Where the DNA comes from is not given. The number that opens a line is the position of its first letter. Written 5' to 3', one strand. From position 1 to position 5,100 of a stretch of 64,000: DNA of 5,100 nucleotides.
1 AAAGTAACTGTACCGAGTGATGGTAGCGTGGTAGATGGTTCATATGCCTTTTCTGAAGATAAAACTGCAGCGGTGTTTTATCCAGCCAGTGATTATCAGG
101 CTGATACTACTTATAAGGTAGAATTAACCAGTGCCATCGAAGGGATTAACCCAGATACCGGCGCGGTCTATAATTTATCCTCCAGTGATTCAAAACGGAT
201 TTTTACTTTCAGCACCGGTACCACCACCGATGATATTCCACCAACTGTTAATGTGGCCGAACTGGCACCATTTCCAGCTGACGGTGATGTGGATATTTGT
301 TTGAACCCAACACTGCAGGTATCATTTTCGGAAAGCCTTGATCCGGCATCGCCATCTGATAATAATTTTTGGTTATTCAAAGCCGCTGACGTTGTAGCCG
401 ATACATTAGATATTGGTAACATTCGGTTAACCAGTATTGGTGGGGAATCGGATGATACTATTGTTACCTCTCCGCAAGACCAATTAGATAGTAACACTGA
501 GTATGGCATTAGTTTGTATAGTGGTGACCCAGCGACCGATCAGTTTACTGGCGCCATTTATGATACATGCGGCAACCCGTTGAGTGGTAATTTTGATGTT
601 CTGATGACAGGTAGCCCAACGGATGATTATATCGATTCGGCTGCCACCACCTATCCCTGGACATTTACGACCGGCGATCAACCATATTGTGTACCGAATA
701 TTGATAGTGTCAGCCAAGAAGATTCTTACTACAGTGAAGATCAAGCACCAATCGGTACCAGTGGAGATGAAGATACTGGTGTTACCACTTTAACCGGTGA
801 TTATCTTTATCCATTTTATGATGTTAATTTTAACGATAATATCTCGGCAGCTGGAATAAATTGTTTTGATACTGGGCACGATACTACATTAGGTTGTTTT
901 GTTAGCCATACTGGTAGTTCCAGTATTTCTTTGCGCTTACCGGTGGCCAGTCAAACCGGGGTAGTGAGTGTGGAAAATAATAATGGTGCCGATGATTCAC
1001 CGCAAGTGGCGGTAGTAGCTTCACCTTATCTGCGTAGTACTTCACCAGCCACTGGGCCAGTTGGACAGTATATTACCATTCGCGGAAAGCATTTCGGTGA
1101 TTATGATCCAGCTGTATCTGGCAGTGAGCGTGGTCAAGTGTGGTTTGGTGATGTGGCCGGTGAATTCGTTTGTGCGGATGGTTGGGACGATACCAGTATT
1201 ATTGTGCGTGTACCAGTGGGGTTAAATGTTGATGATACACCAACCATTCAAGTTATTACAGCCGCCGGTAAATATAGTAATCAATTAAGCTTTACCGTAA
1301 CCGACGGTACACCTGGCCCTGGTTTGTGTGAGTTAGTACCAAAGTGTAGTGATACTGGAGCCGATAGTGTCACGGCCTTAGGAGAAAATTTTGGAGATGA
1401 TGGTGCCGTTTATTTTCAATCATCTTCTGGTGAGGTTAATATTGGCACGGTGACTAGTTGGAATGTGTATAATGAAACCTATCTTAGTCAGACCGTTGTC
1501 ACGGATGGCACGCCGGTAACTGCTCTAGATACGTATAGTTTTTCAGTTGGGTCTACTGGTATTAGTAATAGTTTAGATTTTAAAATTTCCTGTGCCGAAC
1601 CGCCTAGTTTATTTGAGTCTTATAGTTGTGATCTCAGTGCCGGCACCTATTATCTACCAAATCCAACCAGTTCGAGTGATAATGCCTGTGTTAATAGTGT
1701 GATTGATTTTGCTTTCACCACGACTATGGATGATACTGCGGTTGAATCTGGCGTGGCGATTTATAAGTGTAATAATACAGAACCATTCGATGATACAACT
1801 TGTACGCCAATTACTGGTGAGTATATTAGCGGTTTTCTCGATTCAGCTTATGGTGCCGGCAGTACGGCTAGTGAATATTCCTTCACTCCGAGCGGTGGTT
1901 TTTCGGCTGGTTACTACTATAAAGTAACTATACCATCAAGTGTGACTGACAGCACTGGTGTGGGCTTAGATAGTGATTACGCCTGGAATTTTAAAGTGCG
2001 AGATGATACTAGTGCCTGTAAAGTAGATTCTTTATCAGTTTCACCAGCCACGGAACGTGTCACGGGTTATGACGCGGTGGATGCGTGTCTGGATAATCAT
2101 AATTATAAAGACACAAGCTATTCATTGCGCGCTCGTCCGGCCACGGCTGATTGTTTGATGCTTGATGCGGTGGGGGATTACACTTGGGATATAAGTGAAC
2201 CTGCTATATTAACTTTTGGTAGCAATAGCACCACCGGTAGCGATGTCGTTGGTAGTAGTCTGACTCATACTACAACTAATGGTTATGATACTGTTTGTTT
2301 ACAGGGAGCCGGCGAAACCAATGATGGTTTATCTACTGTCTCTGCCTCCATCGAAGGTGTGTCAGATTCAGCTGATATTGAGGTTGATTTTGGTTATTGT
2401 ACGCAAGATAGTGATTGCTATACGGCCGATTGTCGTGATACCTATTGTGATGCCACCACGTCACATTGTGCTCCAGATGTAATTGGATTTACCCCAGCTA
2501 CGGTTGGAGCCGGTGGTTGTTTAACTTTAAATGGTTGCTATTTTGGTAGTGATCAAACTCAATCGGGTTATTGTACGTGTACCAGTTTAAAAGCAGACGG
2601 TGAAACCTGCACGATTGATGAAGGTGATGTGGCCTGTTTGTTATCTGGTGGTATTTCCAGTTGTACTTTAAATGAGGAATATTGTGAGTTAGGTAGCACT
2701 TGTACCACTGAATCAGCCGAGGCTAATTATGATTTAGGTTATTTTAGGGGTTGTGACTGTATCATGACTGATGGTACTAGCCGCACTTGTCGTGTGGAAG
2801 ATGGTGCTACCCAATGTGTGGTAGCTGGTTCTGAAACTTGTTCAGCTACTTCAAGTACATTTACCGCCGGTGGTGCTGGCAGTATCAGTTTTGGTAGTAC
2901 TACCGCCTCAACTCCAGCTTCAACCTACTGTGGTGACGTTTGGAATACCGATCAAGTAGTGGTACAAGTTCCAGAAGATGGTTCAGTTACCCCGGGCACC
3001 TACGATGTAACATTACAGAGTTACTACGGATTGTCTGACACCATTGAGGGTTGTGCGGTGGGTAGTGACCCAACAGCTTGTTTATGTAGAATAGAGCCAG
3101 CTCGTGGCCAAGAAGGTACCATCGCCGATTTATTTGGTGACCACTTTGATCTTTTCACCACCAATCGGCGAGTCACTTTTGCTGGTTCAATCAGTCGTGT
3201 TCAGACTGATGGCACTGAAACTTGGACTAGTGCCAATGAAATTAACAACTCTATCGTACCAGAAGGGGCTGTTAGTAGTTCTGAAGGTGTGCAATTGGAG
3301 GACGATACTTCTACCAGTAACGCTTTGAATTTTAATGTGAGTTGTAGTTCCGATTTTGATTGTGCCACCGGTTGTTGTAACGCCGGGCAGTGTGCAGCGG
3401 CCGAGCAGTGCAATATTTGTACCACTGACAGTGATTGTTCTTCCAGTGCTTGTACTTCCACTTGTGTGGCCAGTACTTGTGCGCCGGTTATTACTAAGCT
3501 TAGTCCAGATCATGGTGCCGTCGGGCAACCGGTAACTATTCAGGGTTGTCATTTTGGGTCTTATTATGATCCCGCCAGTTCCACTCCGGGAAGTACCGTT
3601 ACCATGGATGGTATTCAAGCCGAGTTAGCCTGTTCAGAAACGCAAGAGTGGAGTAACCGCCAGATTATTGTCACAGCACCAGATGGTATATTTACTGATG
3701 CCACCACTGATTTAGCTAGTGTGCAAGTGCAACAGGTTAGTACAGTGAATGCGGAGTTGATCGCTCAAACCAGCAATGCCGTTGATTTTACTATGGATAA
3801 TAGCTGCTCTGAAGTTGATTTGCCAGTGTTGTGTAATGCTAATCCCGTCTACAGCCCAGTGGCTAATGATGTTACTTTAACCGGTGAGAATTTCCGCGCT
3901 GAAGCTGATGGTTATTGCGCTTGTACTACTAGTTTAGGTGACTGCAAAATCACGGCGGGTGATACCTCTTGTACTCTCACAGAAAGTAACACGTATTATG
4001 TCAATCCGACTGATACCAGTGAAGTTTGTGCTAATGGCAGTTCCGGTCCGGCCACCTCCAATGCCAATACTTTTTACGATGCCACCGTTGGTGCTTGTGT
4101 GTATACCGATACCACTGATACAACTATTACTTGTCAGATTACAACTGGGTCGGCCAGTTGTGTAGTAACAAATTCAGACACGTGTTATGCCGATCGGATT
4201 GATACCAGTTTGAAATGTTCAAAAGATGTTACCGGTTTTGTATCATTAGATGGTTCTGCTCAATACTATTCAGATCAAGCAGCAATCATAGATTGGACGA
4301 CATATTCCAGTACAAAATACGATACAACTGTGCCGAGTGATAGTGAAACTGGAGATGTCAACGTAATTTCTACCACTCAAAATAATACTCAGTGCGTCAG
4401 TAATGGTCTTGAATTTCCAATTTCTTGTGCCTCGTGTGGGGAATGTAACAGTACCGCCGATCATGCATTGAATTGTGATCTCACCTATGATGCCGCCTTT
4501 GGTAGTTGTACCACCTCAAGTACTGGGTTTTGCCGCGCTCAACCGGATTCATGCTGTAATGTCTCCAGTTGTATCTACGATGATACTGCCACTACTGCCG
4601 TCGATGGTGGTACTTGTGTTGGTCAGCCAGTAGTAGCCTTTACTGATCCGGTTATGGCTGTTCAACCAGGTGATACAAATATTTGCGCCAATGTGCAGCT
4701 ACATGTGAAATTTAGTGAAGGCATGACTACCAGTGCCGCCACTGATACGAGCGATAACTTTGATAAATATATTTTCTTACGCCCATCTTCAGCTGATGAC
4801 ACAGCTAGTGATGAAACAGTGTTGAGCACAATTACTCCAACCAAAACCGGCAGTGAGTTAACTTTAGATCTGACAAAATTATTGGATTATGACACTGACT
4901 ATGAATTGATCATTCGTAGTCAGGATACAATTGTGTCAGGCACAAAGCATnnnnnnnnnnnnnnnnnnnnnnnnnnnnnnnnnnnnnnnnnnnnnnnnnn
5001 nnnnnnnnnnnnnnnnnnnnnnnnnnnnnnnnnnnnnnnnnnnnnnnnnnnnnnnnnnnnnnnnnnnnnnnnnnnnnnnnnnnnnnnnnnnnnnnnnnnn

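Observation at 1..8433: Giant Cys-rich IPT/TIG surface protein followed by two paralogous NTN-repeat / TSP3 Ca-binding membrane anchors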

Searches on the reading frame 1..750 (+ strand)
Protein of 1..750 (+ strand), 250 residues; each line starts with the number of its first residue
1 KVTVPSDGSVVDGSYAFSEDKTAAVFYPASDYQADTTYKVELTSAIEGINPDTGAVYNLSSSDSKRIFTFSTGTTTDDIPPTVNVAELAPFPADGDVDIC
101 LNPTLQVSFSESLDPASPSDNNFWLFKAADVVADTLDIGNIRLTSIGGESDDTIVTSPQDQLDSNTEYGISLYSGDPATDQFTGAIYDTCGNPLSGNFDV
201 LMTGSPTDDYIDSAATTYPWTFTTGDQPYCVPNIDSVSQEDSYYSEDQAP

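Call 72: search_protein_families(library=pfam, proteins=[window:1-750:+], max_evalue=0.05)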
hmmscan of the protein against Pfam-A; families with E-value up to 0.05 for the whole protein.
window:1-750:+ (250 aa): 1 family
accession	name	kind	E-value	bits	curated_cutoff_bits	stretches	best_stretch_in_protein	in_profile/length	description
PF13205.12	Big_5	-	3.4e-11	44.2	23.6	2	77-197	1-98/105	Bacterial Ig-like domain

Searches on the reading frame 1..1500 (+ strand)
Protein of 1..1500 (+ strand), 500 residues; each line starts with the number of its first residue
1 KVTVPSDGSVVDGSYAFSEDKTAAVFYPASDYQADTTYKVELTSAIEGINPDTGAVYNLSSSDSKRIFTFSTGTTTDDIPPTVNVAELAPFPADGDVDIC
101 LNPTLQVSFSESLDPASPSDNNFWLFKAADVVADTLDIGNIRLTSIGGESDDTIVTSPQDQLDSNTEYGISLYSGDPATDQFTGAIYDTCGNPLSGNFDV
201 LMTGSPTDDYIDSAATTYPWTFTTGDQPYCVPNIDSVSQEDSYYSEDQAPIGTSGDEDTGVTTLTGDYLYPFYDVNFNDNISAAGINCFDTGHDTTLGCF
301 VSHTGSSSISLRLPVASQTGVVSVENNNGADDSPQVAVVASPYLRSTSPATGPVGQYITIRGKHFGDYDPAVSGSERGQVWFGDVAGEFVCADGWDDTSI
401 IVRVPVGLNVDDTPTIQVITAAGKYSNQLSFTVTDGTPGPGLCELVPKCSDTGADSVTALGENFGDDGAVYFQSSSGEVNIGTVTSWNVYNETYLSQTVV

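Call 9: search_protein_families(library=pfam, proteins=[window:1-1500:+], max_evalue=10)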
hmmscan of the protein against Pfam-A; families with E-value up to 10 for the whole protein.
window:1-1500:+ (500 aa): 2 families
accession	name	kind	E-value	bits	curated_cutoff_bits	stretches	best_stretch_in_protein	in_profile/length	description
PF13205.12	Big_5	-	1.7e-09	38.8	23.6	2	77-196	1-97/105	Bacterial Ig-like domain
PF01833.30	TIG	-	4.1e-09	36.8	20.9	2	342-432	1-83/84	IPT/TIG domain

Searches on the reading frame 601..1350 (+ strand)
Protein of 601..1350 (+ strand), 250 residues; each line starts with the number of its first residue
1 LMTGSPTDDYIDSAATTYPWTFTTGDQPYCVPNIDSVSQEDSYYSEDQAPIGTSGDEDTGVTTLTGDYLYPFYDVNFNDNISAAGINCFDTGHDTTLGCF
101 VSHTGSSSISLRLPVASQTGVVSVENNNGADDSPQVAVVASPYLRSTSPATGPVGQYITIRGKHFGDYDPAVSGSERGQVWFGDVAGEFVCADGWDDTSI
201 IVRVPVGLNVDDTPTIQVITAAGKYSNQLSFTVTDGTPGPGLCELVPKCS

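Call 72: search_protein_families(library=pfam, proteins=[window:601-1350:+], max_evalue=0.05)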
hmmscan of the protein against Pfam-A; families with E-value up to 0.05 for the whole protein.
window:601-1350:+ (250 aa): 1 family
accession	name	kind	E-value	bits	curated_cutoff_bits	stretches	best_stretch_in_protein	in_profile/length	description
PF01833.30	TIG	-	6.8e-08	32.8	20.9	1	142-232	1-83/84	IPT/TIG domain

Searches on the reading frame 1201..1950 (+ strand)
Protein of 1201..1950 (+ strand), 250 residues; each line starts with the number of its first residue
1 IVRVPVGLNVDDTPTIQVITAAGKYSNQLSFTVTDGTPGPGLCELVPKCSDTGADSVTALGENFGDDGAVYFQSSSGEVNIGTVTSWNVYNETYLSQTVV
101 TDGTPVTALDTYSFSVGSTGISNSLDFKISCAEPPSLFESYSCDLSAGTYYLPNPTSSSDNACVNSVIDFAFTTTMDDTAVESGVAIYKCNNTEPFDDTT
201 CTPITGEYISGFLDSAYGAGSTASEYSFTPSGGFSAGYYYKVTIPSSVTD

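Call 72: search_protein_families(library=pfam, proteins=[window:1201-1950:+], max_evalue=0.05)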
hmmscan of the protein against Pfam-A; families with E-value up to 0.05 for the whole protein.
window:1201-1950:+ (250 aa): 1 family
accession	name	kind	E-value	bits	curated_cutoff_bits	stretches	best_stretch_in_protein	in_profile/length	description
PF13205.12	Big_5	-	0.0053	17.9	23.6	1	154-250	11-89/105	Bacterial Ig-like domain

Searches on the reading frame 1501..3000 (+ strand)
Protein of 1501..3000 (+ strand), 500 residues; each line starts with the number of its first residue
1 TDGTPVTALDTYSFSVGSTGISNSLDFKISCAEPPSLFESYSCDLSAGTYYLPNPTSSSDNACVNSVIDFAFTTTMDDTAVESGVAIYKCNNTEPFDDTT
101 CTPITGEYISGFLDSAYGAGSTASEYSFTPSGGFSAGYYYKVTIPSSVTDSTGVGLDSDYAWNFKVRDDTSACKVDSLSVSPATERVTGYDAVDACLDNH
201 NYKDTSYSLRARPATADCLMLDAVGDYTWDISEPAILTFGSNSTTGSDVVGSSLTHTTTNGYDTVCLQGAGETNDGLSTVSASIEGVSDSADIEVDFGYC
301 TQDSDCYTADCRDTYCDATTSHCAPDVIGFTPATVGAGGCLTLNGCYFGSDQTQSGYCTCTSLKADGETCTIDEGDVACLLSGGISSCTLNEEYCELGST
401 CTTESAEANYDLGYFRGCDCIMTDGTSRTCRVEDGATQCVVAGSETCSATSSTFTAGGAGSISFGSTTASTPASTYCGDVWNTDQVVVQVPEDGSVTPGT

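Call 9: search_protein_families(library=pfam, proteins=[window:1501-3000:+], max_evalue=10)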
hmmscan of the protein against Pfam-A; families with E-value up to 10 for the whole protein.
window:1501-3000:+ (500 aa): 2 families
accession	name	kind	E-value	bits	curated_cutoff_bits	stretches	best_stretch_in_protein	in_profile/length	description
PF13205.12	Big_5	-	4.2e-07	31.1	23.6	1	54-165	11-104/105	Bacterial Ig-like domain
PF12260.14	PIP49_C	-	6.5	6.8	25.2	1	298-326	123-150/189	Protein-kinase domain of FAM69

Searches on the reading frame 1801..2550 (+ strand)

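Call 72: search_protein_families(library=pfam, proteins=[window:1801-2550:+], max_evalue=0.05)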
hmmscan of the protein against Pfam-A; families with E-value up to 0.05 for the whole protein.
window:1801-2550:+ (250 aa): 1 family
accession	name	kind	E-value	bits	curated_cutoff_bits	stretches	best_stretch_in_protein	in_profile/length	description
PF13205.12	Big_5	-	4.7e-05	24.5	23.6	1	22-65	61-104/105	Bacterial Ig-like domain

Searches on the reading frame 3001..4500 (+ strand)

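Call 9: search_protein_families(library=pfam, proteins=[window:3001-4500:+], max_evalue=10)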
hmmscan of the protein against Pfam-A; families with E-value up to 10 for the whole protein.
window:3001-4500:+ (500 aa): 1 family
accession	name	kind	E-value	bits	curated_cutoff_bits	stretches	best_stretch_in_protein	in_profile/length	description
PF05683.17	Fumerase_C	-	0.14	11.9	22.2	1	325-359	81-115/205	Fumarase C-terminus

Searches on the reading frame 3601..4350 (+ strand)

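Call 72: search_protein_families(library=pfam, proteins=[window:3601-4350:+], max_evalue=0.05)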
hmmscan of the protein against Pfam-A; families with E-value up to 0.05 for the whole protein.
window:3601-4350:+ (250 aa): 2 families
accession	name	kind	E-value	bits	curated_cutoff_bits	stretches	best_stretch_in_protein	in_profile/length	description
PF01607.29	CBM_14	-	0.003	18.1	22.1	1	127-171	4-49/53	Chitin binding Peritrophin-A domain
PF05683.17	Fumerase_C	-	0.049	13.4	22.2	0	125-159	81-115/205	Fumarase C-terminus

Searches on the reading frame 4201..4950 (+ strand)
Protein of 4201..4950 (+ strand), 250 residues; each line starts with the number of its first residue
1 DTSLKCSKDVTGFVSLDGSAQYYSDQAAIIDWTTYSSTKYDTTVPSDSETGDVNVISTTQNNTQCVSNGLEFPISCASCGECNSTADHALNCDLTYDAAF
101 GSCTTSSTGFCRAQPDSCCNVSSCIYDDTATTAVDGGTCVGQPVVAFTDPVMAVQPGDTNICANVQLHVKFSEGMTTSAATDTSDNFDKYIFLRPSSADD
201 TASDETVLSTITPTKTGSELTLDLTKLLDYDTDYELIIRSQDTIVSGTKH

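Call 72: search_protein_families(library=pfam, proteins=[window:4201-4950:+], max_evalue=0.05)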
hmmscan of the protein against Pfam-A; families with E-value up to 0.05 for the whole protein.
window:4201-4950:+ (250 aa): 1 family
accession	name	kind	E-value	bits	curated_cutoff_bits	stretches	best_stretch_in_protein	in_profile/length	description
PF13205.12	Big_5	-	0.00072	20.7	23.6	1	143-240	5-85/105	Bacterial Ig-like domain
